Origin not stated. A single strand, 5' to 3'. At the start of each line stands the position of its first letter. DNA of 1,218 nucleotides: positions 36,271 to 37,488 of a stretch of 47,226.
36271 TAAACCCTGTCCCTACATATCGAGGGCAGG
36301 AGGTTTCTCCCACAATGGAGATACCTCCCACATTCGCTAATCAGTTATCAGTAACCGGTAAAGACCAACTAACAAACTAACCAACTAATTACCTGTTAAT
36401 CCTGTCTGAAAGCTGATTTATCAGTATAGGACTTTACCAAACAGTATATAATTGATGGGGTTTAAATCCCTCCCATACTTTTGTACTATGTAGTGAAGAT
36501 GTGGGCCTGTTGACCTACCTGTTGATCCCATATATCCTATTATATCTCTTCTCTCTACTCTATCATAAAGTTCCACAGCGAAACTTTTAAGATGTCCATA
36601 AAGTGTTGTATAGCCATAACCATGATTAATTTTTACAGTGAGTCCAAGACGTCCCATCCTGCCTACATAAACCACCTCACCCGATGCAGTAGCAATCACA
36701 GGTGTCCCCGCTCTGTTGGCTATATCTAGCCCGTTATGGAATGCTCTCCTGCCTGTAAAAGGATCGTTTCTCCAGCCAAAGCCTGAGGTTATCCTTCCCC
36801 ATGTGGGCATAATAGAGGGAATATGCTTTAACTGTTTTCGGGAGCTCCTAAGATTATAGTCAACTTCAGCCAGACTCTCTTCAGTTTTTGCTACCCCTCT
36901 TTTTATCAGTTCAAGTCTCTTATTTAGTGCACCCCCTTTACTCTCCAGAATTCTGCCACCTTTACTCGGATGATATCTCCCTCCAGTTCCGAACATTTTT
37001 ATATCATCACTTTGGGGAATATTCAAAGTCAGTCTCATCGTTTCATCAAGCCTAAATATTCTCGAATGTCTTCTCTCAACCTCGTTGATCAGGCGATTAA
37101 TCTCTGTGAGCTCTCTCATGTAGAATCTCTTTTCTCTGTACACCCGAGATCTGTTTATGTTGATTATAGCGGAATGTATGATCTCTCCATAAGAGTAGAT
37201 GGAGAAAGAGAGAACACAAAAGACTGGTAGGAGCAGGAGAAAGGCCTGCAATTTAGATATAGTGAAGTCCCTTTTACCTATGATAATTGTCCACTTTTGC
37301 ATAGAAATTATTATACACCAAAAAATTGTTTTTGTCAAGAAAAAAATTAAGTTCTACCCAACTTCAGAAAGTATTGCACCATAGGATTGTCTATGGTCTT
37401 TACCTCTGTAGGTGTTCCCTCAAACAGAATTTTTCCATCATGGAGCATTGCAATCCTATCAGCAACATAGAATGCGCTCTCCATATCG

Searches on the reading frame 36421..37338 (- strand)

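Call 20: search_protein_families(library=pfam, proteins=[window:36421-37338:-])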
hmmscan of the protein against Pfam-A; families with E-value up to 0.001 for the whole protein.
window:36421-37338:- (305 aa): 1 family
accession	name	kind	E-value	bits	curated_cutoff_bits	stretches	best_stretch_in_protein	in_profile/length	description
PF01551.29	Peptidase_M23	-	7.6e-32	109.8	28.7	1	200-294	2-96/96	Peptidase family M23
